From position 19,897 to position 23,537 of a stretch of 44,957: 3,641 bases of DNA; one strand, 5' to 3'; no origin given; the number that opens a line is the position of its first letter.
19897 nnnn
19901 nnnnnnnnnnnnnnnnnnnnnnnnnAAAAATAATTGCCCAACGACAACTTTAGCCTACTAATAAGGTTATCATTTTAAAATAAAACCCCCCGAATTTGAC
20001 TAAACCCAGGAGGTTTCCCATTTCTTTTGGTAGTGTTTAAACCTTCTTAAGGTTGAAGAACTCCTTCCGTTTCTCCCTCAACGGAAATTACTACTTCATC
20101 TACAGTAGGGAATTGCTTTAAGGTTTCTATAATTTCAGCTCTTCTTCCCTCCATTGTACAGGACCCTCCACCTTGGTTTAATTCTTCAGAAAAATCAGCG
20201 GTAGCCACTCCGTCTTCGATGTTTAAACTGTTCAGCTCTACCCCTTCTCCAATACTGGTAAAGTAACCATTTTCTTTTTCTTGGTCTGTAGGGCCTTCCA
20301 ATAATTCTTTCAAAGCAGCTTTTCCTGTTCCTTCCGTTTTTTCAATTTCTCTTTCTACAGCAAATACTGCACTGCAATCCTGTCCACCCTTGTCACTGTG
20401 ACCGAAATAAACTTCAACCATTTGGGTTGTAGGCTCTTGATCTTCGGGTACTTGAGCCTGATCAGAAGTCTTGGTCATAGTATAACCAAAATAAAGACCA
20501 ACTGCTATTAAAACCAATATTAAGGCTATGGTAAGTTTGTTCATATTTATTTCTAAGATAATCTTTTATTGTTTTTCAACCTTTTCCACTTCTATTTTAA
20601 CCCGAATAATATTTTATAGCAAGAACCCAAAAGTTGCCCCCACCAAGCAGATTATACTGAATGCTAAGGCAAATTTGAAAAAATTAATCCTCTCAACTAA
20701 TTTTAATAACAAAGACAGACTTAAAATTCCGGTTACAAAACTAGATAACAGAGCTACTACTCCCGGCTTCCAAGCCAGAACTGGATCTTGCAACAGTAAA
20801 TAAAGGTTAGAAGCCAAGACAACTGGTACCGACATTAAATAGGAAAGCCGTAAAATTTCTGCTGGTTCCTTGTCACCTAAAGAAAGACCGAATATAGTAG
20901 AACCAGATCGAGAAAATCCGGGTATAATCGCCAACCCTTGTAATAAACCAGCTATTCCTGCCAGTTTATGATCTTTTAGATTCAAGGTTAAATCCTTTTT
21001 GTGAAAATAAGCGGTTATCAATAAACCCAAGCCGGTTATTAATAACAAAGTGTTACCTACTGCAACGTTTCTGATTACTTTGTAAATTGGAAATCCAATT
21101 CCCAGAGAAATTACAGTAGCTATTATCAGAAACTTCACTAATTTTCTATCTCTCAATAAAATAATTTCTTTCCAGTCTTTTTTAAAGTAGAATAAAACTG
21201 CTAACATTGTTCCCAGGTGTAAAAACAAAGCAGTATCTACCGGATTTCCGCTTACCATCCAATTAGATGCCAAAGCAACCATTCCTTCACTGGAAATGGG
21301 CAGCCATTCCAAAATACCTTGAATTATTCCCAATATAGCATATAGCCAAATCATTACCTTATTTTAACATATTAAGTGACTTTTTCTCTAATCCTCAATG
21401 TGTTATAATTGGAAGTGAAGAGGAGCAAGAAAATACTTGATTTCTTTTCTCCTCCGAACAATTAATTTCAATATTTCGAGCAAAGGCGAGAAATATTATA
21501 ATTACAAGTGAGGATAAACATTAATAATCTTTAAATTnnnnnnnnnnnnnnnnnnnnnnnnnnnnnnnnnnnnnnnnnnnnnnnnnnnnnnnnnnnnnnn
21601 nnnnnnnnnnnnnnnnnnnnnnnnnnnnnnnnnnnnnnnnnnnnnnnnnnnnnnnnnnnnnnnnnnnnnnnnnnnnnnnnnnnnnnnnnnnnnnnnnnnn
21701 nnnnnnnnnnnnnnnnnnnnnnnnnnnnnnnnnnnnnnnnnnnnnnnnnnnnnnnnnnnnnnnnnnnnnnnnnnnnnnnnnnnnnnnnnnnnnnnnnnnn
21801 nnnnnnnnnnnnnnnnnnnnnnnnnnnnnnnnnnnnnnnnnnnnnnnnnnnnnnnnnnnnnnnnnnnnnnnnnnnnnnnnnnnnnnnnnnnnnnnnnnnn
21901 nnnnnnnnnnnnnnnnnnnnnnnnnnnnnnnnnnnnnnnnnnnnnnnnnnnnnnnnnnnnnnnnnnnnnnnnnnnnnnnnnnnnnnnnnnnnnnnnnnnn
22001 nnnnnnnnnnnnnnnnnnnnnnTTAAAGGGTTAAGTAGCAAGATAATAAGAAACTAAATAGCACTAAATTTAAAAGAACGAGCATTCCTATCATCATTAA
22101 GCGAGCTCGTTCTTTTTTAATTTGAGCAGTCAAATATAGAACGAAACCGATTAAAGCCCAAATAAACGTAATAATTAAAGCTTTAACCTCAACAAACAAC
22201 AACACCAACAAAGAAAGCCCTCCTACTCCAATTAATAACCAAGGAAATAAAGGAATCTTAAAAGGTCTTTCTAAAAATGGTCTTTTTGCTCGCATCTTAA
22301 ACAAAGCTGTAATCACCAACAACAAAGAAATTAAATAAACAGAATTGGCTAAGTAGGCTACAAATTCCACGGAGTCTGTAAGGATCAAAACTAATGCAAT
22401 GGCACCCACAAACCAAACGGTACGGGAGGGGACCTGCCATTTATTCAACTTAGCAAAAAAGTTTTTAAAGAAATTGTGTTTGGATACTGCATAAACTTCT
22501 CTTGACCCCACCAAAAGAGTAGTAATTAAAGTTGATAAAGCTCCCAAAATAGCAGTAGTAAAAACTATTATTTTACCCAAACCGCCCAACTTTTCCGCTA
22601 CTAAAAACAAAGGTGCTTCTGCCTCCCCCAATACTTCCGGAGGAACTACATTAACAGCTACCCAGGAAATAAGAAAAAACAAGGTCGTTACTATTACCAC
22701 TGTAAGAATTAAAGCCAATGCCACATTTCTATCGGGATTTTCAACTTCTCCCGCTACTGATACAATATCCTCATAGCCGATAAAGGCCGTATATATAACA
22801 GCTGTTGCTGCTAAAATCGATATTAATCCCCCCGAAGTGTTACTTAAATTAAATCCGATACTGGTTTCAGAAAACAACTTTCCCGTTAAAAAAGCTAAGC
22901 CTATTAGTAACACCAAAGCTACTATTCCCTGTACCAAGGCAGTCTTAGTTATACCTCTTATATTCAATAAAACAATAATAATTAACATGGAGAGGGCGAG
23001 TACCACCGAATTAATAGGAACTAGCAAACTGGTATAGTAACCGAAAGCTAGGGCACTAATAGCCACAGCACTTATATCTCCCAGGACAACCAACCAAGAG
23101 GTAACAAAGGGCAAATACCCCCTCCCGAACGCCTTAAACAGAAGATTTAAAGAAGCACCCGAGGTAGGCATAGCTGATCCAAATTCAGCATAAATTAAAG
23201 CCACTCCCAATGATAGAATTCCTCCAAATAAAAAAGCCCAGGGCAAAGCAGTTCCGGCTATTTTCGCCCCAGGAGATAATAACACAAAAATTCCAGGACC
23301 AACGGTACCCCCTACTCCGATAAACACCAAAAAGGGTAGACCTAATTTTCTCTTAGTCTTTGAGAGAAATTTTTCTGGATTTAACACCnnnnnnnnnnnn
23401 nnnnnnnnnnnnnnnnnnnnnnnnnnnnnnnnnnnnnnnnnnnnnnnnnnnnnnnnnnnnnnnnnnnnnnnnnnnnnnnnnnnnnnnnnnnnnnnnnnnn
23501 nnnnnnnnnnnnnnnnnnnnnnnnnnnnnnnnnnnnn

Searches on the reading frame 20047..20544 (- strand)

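Call 18: search_protein_families(library=pfam, proteins=[window:20047-20544:-], max_evalue=0.0001)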
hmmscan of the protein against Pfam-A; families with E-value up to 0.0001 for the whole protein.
window:20047-20544:- (165 aa): 1 family
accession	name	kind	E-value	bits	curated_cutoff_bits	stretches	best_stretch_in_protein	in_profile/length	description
PF10646.14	Germane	-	6.1e-21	75.6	23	1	45-159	2-115/117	Sporulation and spore germination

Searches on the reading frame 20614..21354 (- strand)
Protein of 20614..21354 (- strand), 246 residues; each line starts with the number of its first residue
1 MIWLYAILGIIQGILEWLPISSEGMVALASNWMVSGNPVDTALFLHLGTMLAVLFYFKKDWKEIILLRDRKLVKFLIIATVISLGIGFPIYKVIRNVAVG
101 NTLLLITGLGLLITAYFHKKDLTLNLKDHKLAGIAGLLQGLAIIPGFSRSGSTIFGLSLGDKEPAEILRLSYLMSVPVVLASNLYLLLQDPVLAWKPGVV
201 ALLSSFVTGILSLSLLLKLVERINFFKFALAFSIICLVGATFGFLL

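Call 18: search_protein_families(library=pfam, proteins=[window:20614-21354:-], max_evalue=0.0001)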
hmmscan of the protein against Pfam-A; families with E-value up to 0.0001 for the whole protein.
window:20614-21354:- (246 aa): 1 family
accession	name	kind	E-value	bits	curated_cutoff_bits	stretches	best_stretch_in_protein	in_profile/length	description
PF02673.24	BacA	-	3.6e-44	151.8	33.4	1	6-230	2-249/257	Bacitracin resistance protein BacA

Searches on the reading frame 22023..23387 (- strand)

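Call 18: search_protein_families(library=pfam, proteins=[window:22023-23387:-], max_evalue=0.0001)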
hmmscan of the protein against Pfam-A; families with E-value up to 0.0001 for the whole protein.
window:22023-23387:- (454 aa): 2 families
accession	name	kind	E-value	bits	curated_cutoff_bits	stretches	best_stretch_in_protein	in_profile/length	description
PF13520.12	AA_permease_2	-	7.6e-37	127.7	27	1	20-399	6-406/427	Amino acid permease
PF00324.27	AA_permease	-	7e-25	88.1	24.6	1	21-410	3-442/470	Amino acid permease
